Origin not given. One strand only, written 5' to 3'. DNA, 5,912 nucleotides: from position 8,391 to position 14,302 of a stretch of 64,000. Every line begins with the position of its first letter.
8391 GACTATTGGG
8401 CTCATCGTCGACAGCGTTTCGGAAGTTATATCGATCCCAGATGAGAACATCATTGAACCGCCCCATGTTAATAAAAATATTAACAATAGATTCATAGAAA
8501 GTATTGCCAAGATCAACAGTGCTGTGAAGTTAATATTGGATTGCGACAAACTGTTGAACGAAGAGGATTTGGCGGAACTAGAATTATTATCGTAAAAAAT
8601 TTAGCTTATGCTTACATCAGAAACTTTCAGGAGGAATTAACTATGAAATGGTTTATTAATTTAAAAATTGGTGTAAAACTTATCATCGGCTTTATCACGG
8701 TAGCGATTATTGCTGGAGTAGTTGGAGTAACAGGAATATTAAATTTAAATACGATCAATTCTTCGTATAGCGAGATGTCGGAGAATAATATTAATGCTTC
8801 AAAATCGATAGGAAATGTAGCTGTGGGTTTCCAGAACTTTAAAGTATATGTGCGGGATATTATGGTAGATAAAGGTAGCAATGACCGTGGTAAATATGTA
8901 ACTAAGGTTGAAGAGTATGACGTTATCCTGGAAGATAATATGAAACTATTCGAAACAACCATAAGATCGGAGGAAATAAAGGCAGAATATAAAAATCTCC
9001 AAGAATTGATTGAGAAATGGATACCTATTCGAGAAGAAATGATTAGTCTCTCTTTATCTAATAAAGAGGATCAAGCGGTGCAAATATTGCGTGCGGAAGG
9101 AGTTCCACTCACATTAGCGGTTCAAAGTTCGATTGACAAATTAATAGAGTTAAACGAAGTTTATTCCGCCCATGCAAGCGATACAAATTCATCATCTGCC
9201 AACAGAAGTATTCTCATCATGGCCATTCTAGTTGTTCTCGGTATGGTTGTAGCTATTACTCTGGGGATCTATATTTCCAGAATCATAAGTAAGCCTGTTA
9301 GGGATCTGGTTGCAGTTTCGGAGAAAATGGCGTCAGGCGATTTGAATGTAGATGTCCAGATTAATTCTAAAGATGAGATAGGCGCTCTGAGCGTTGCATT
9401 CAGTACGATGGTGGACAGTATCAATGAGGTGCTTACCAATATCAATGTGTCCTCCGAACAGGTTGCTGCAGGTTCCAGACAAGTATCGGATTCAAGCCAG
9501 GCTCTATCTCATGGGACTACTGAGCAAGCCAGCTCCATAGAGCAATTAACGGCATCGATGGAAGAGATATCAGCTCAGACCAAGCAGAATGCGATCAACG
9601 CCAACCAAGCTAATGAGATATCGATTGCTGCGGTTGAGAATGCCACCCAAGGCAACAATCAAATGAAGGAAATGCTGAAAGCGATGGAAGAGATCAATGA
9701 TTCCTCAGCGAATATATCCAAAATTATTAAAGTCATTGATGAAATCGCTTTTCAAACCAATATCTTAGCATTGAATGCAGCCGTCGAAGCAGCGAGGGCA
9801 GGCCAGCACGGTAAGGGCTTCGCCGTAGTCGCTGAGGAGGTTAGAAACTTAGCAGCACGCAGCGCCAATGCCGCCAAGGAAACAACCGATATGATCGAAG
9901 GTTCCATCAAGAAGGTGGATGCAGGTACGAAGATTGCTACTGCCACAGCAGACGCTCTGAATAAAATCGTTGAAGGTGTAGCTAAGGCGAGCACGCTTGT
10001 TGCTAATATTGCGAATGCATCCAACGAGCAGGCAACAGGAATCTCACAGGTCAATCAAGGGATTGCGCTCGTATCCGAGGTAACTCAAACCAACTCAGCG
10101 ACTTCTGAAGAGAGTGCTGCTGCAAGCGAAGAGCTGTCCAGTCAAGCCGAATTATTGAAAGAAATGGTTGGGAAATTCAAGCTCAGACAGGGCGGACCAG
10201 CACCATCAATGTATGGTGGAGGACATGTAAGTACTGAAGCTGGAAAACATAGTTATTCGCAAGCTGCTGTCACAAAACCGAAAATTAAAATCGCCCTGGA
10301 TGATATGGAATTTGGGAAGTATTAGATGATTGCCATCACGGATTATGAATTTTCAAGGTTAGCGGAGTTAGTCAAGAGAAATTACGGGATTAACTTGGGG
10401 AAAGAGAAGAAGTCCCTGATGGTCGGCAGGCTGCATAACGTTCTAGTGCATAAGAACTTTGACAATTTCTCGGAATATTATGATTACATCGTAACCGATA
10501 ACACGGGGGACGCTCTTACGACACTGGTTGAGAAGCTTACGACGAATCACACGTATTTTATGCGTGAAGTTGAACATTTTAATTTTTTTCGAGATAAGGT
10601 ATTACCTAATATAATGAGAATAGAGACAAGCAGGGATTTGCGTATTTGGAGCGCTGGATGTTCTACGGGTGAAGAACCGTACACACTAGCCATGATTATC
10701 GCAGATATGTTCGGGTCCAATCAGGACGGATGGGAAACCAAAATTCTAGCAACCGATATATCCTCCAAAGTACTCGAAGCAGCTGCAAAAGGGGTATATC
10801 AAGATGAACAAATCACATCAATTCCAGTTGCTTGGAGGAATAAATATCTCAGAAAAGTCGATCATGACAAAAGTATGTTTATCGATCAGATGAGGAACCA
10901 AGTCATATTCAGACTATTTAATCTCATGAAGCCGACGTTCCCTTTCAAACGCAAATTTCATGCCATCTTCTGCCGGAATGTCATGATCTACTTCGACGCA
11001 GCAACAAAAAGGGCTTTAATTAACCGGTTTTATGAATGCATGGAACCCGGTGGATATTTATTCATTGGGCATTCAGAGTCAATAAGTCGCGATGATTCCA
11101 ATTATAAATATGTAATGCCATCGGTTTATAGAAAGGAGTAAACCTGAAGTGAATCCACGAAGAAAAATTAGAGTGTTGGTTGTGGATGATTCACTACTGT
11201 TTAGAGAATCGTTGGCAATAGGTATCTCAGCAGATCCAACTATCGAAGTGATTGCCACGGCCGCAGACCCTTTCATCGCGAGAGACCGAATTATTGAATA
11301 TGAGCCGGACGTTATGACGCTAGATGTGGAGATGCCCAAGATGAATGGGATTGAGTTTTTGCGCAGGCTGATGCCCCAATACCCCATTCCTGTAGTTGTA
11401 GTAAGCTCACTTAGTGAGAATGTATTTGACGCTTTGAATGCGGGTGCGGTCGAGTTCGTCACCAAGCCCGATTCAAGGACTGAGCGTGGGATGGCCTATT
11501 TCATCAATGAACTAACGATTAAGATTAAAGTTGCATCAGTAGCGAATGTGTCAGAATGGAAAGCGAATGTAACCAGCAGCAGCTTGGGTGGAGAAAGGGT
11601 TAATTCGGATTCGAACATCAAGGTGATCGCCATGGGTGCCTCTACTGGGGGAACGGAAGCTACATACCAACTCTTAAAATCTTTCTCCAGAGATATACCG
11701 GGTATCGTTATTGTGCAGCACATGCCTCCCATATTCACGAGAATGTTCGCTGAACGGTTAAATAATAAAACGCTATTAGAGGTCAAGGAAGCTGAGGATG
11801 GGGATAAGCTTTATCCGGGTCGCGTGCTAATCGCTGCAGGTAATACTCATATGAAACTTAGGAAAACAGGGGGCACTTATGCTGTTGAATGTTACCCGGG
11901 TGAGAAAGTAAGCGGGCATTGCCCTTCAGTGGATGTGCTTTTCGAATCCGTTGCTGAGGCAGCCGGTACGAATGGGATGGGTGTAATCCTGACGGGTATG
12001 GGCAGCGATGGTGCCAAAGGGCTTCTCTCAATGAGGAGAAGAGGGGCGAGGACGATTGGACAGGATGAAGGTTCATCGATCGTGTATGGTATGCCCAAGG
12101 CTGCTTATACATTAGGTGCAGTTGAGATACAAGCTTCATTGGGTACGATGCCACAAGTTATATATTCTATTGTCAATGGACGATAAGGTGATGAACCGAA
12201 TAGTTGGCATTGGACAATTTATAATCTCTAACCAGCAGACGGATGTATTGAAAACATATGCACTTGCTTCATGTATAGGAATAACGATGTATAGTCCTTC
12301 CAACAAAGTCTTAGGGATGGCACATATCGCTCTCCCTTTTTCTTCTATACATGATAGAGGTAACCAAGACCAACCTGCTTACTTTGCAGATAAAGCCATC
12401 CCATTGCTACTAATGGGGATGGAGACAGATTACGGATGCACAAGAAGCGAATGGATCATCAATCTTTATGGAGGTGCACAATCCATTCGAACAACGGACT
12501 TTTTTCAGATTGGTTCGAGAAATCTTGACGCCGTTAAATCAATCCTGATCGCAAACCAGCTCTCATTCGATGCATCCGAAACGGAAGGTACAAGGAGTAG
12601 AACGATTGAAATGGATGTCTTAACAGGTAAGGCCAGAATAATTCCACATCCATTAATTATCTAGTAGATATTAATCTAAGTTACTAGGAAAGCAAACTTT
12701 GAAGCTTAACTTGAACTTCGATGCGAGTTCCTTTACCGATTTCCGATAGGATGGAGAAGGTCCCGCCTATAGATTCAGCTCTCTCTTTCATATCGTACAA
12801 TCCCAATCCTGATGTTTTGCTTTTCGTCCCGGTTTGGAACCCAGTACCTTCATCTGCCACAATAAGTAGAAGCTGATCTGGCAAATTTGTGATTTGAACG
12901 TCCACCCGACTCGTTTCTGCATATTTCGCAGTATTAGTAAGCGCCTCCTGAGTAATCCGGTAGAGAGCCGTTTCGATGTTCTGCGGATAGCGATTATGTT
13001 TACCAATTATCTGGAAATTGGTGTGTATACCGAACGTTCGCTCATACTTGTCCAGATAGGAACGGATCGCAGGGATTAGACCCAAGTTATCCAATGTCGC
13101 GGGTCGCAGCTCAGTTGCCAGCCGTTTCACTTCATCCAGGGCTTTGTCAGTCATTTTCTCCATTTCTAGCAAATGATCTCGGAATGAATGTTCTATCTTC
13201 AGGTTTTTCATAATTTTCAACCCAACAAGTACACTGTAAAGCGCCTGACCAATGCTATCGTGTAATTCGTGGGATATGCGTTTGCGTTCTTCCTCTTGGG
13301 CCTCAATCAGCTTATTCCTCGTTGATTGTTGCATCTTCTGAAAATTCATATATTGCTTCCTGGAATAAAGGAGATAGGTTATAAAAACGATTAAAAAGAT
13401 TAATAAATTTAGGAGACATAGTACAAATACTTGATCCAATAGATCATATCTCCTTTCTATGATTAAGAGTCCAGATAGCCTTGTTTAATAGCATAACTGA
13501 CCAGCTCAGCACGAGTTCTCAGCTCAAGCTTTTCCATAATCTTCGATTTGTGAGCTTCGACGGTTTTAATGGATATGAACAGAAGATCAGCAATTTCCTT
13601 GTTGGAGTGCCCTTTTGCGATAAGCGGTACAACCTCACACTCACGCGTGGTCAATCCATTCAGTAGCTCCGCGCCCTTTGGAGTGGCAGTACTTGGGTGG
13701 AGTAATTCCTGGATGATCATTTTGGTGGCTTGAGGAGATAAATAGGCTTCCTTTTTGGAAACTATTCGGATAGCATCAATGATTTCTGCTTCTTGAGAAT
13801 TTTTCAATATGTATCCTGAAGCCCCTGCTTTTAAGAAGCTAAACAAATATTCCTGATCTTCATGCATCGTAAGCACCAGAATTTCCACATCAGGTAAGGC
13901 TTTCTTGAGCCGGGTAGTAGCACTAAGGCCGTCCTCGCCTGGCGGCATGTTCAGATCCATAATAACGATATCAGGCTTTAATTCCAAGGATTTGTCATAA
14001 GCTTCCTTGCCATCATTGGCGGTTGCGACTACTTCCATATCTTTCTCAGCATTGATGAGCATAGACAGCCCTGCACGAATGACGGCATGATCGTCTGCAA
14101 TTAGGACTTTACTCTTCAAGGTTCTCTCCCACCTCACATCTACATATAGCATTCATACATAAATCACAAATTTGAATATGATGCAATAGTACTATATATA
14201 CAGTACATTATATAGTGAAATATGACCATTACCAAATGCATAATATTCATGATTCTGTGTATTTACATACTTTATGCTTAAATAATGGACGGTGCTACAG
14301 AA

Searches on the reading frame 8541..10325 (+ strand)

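Call 17: search_protein_families(library=pfam, proteins=[window:8541-10325:+], max_evalue=0.00001)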
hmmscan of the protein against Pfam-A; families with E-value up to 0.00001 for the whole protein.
window:8541-10325:+ (594 aa): 3 families
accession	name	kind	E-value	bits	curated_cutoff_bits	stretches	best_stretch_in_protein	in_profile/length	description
PF00015.26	MCPsignal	-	1.3e-51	175.3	34.6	1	360-515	3-172/172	Methyl-accepting chemotaxis protein (MCP) signalling domain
PF12729.13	4HB_MCP_1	-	1.9e-32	112.7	27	1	40-219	1-180/181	Four helix bundle sensory module for signal transduction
PF00672.30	HAMP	-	2.8e-15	56.8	25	1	245-295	2-52/53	HAMP domain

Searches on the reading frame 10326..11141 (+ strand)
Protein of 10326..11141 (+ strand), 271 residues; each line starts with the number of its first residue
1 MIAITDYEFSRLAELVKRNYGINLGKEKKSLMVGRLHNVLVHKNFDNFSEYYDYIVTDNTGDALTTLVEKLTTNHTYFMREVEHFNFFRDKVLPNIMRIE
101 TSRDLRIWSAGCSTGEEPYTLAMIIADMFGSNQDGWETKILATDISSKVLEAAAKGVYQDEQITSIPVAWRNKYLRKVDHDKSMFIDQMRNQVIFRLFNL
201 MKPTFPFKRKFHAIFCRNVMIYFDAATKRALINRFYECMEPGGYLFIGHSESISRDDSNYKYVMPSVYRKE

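Call 17: search_protein_families(library=pfam, proteins=[window:10326-11141:+], max_evalue=0.00001)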
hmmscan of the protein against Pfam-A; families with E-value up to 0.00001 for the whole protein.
window:10326-11141:+ (271 aa): 2 families
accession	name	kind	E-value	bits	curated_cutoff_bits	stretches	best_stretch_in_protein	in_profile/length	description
PF01739.24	CheR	-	1.8e-63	214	27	1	74-261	1-187/195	CheR methyltransferase, SAM binding domain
PF03705.20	CheR_N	-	1.9e-14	53.5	27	1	8-58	2-52/53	CheR methyltransferase, all-alpha domain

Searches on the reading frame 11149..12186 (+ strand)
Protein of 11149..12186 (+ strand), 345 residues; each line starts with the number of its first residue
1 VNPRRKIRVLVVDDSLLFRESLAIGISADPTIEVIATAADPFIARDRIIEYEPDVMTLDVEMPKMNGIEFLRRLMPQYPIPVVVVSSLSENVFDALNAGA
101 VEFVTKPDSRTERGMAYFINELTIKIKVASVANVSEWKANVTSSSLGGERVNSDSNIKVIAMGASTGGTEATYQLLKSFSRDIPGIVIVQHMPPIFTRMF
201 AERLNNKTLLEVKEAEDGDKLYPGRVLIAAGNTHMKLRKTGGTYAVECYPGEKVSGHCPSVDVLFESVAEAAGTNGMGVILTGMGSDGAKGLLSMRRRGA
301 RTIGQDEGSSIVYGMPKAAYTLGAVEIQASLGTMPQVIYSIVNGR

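Call 17: search_protein_families(library=pfam, proteins=[window:11149-12186:+], max_evalue=0.00001)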
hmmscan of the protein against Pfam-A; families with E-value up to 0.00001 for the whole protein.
window:11149-12186:+ (345 aa): 2 families
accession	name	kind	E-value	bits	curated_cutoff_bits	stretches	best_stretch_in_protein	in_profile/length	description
PF01339.22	CheB_methylest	-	6.3e-61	205.6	24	1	160-337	1-173/174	CheB methylesterase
PF00072.30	Response_reg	-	5.8e-19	68.7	30.2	1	9-109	1-102/111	Response regulator receiver domain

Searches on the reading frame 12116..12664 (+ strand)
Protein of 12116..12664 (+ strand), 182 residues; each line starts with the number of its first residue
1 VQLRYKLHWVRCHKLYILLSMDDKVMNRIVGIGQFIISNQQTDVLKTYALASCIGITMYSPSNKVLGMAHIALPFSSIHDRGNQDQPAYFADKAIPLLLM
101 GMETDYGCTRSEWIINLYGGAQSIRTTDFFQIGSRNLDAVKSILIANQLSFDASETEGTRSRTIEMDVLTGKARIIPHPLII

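Call 17: search_protein_families(library=pfam, proteins=[window:12116-12664:+], max_evalue=0.00001)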
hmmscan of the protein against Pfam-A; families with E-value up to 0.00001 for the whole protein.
window:12116-12664:+ (182 aa): 1 family
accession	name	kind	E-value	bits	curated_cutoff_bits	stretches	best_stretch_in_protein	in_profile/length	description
PF03975.18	CheD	-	2.4e-20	73.2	25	1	73-175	2-106/108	CheD chemotactic sensory transduction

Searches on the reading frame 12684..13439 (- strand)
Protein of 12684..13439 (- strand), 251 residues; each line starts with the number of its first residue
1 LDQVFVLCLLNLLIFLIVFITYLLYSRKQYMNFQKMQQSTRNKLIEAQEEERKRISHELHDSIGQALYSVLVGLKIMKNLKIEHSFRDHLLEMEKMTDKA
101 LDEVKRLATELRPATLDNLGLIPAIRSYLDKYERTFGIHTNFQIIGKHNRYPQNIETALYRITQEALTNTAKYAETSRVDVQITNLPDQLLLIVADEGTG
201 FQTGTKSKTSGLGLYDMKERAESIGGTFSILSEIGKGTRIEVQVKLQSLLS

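Call 17: search_protein_families(library=pfam, proteins=[window:12684-13439:-], max_evalue=0.00001)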
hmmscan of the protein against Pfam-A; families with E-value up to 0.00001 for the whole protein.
window:12684-13439:- (251 aa): 2 families
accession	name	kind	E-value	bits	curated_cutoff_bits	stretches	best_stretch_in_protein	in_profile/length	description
PF07730.19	HisKA_3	-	3.5e-14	53.5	24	1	51-116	1-68/68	Histidine kinase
PF02518.31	HATPase_c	-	2.5e-13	50.9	26.4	1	156-247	3-110/111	Histidine kinase-, DNA gyrase B-, and HSP90-like ATPase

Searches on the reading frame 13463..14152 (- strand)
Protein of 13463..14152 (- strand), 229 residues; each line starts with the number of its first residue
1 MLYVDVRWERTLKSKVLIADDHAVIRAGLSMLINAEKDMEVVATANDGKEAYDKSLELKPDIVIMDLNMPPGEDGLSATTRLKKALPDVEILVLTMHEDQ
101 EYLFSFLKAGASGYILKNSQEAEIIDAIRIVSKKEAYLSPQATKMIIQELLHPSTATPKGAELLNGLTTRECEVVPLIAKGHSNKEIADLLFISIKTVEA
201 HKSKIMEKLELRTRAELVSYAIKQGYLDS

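Call 17: search_protein_families(library=pfam, proteins=[window:13463-14152:-], max_evalue=0.00001)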
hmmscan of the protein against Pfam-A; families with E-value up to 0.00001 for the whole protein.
window:13463-14152:- (229 aa): 2 families
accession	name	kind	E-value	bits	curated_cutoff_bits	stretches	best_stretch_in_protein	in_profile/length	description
PF00072.30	Response_reg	-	2.6e-27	95.6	30.2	1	16-129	1-111/111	Response regulator receiver domain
PF00196.25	GerE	-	1.3e-19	70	23.5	1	167-221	3-57/57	Bacterial regulatory proteins, luxR family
